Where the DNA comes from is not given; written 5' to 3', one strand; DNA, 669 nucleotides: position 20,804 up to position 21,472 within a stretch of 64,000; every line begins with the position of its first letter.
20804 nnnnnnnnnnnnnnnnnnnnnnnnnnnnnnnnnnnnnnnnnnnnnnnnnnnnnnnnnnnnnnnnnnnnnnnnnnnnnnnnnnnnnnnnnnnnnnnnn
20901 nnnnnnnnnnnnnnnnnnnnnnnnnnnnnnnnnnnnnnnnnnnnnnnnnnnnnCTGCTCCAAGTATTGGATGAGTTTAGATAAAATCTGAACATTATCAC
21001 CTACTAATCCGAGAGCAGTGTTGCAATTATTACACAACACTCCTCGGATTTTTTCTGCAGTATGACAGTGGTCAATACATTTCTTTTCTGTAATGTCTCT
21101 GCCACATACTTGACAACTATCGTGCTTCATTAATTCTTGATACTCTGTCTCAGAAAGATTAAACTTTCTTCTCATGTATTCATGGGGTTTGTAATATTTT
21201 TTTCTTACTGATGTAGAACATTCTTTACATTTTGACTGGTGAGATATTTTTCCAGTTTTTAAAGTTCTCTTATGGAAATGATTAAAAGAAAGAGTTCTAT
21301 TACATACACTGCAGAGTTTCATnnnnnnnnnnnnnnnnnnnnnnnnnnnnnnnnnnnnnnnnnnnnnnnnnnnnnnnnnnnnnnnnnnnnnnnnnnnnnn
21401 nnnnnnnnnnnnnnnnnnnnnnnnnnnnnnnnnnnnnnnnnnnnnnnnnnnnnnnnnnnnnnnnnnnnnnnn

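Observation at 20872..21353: EndoVII-type homing endonuclease antisense to an intronless psbA with a locally recoded 3' end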

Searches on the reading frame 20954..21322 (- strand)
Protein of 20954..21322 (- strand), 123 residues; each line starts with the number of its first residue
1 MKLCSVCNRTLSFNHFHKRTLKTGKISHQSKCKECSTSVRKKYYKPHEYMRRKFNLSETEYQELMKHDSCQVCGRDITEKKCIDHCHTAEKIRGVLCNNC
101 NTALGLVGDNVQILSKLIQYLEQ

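Call 3: search_protein_families(library=pfam, proteins=[window:20954-21322:-], max_evalue=0.01)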
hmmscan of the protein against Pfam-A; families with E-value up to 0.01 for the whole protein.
window:20954-21322:- (123 aa): 1 family
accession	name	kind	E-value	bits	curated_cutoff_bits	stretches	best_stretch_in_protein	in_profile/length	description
PF02945.21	Endonuclease_7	-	8e-16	58.2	23.6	1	50-122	4-81/82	Recombination endonuclease VII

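Call 5: search_dna_similar(query=window:20954-21322:-, collection=phages, mode=protein, max_rows=60, max_evalue=0.001)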
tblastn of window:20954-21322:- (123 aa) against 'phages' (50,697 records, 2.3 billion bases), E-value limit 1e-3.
Records with a match: 930; places in all: 1017; records where one place covers at least 80% of the query: 427.
Best place of each record, by identity: 60-80% 1; <60% 929.
By first word of the organism name: Klebsiella 156; Mycobacterium 135; Escherichia 96; Gordonia 88; Pseudomonas 64; Streptomyces 46; Vibrio 42; Yersinia 42; Synechococcus 35; Salmonella 35; and 49 more.
By host as written in the record: Mycobacterium smegmatis mc2 155 100; Klebsiella pneumoniae 81; Gordonia terrae 3612 68; - 56; Escherichia coli 40; Yersinia pestis 31; Pseudomonas putida KT2440 and Paw85 26; Streptomyces griseus ATCC 10137 18; and 236 more.
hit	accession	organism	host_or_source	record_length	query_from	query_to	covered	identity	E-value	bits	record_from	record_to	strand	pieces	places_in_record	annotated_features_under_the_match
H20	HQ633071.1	Synechococcus phage S-SKS1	Synechococcus sp. WH7803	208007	1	123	100%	56.1%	6e-39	143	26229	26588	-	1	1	hypothetical protein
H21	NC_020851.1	Synechococcus phage S-SKS1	Synechococcus sp. WH7803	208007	1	123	100%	56.1%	6e-39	143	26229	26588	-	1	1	endonuclease VII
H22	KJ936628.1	Vibrio phage VPp1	Vibrio parahaemolyticus VP 17802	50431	1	122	99%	37.1%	6e-16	78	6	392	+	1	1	endonuclease VII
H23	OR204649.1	Vibrio phage PJN101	Vibrio parahaemolyticus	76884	2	123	99%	36.9%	1e-18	85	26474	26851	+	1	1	hypothetical protein | thymidylate synthase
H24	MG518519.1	Streptomyces phage Manuel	Streptomyces lividans JI 1326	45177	1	122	99%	36.8%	3e-17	81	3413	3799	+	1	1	endonuclease VII | endolysin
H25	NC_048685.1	Streptomyces phage Manuel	Streptomyces lividans JI 1326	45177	1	122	99%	36.8%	3e-17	81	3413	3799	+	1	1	endonuclease VII | endolysin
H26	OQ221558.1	Bacteroides phage PhiCrAssBcn23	Bacteroides intestinalis DSM 108646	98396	1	123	100%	36.2%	5e-12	67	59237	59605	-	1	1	hypothetical protein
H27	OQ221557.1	Bacteroides phage PhiCrAssBcn22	Bacteroides intestinalis DSM 108646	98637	1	123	100%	36.2%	5e-12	67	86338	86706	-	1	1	endonuclease VII domain-containing protein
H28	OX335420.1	Klebsiella phage mtp15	Sewage and Seine river water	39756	1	121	98%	36.2%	2e-11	65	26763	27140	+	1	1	record has no annotation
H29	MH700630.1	Sinorhizobium phage phiM6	Sinorhizobium meliloti 1021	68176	1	123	100%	35.5%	6e-15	75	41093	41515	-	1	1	putative endonuclease 7 superfamily protein | hypothetical protein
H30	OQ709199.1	Streptomyces phage PumpkinSpice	Streptomyces griseofuscus ATCC 23916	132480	2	121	98%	36.1%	1e-17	82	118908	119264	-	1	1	263: HNH endonuclease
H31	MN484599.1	Streptomyces phage Wipeout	Streptomyces griseus ATCC 10137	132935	2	121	98%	36.1%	1e-17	82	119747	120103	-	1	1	252: HNH endonuclease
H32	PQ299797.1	Klebsiella phage Poynor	Klebsiella pneumoniae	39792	1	121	98%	35.4%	2e-11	65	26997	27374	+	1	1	endonuclease VII | internal virion protein A | ribosome_binding_site (x2)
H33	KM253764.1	Yersinia phage vB_YenP_AP5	Yersinia enterocolitica serotype O:3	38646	1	121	98%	35.4%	6e-11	64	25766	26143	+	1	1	hypothetical protein | internal virion protein A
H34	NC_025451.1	Yersinia phage vB_YenP_AP5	Yersinia enterocolitica serotype O:3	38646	1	121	98%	35.4%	6e-11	64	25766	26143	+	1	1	endonuclease VII | internal virion protein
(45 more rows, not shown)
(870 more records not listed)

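Call 8: get_annotated_region(hit=H21, flank=4000)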
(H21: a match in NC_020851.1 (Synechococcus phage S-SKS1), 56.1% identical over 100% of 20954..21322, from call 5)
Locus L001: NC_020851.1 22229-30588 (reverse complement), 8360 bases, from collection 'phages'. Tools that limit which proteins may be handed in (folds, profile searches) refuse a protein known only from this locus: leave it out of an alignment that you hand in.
description: Synechococcus phage S-SKS1 genomic sequence.
organism: Synechococcus phage S-SKS1 (NCBI taxid 754042)
taxonomy: Viruses; Duplodnaviria; Heunggongvirae; Uroviricota; Caudoviricetes; Llyrvirus; Llyrvirus SSKS1
host: Synechococcus sp. WH7803; source: North Atlantic; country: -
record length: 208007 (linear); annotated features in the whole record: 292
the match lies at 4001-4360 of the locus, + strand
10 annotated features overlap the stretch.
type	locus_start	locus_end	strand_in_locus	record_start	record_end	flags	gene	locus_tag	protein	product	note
CDS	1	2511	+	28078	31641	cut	-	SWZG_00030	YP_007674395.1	baseplate wedge subunit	-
CDS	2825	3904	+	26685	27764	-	-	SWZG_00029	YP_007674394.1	photosystem II D1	-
CDS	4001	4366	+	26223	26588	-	-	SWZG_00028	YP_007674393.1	endonuclease VII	-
CDS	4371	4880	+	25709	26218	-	-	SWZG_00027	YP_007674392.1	HNH endonuclease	-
CDS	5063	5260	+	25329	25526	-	-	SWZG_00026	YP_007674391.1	hypothetical protein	-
CDS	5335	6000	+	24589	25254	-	-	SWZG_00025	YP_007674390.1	transaldolase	-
CDS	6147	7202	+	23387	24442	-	-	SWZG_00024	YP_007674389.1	photosystem II D1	-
CDS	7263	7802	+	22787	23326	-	-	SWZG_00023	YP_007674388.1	endonuclease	-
CDS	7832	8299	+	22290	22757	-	-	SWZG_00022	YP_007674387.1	hypothetical protein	-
CDS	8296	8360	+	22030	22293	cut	-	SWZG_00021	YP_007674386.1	hypothetical protein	-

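Call 14: find_related_loci(query=window:20954-21322:-, collection=viral_contigs, flank=4000)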
Query window:20954-21322:- (123 aa) in viral_contigs; peptide patterns used: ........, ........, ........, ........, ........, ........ (x = any residue, [..] = any of these).
16 stretches matched a pattern; 13 encode a relative of the query (tblastn E <= 1e-3); 13 distinct loci.
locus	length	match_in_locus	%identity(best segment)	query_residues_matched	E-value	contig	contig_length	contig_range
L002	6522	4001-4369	99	1-123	4e-81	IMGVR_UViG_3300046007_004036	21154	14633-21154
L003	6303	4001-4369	99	1-123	4e-81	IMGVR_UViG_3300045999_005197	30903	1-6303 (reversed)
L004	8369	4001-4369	95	1-123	7e-78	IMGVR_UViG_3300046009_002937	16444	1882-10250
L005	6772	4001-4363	93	1-121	2e-74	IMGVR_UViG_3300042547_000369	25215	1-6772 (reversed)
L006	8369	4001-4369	89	1-123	1e-72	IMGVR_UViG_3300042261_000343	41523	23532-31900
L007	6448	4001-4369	78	1-123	1e-62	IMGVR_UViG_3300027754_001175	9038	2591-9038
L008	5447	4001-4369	78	1-123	2e-62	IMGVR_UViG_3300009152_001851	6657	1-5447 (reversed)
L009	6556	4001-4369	76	1-123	2e-61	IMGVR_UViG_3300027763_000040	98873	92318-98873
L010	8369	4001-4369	78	1-123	1e-62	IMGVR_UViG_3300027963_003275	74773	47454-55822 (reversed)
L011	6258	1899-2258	59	1-121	2e-48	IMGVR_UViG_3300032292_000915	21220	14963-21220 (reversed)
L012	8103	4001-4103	86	89-123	8e-9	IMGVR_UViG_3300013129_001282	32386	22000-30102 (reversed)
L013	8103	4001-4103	86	89-123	8e-9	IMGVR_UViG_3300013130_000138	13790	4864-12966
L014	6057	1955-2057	86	89-123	8e-9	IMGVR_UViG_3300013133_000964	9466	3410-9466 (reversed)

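Call 68: search_solved_structures(query=window:20954-21322:-, max_evalue=1, show_alignments=2)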
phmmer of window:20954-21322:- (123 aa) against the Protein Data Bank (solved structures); distinct sequences matched with E-value up to 1: 6.
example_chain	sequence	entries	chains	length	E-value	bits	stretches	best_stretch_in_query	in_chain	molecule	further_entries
3fc3_A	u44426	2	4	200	1.1e-05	28.6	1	2-122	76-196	Restriction endonuclease Hpy99I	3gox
1e7d_A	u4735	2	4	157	0.021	18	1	66-107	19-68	RECOMBINATION ENDONUCLEASE VII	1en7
1e7l_A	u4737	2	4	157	0.1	15.8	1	66-107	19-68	RECOMBINATION ENDONUCLEASE VII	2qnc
5dka_A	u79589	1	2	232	0.13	15.5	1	27-101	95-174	E3 ubiquitin-protein ligase RNF125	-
2qnf_A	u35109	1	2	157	0.17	15.1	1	66-107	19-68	Recombination endonuclease VII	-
1rqg_A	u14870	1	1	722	0.81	12.9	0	41-83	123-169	Methionyl-tRNA synthetase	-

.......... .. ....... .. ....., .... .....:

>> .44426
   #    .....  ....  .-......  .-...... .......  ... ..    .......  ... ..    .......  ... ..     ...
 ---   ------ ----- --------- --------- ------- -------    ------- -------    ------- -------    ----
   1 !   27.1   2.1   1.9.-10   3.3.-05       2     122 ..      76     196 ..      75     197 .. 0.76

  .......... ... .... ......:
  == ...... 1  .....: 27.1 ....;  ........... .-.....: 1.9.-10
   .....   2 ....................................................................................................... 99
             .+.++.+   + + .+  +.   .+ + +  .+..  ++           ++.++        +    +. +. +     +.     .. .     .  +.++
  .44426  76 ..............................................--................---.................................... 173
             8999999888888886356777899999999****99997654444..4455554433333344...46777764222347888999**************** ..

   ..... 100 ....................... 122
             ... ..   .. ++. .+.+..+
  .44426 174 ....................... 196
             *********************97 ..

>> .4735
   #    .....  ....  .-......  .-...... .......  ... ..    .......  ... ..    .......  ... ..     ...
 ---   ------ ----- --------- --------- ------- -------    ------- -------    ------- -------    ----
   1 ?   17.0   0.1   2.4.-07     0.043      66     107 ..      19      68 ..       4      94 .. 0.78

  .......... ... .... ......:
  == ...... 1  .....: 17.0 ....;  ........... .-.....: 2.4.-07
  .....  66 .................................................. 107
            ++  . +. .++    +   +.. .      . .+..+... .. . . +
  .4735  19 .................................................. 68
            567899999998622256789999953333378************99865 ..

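Call 69: search_protein_families(library=phrogs, proteins=[window:20954-21322:-], max_evalue=0.001)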
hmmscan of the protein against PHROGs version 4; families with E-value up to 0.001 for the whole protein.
window:20954-21322:- (123 aa): 8 families
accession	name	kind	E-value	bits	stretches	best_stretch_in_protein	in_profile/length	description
phrog_2633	-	DNA, RNA and nucleotide metabolism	4.4e-31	108.9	1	1-123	13-138/142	endonuclease VII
phrog_2914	-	DNA, RNA and nucleotide metabolism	8e-22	78.9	1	22-122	47-153/190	endonuclease VII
phrog_307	-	DNA, RNA and nucleotide metabolism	3.8e-18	67.6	1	28-122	74-177/334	endonuclease VII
phrog_423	-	DNA, RNA and nucleotide metabolism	4.1e-11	44.1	1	61-111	15-71/159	endonuclease VII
phrog_1035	-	DNA, RNA and nucleotide metabolism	1.1e-10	42.9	1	1-106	63-212/271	endonuclease VII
phrog_2340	-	DNA, RNA and nucleotide metabolism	3.9e-05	24.8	1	1-58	8-70/171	endonuclease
phrog_11865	-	DNA, RNA and nucleotide metabolism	0.0003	22.2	1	83-109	2-28/95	endonuclease VII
phrog_17507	-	DNA, RNA and nucleotide metabolism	0.00039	21.2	0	83-122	1-41/65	endonuclease VII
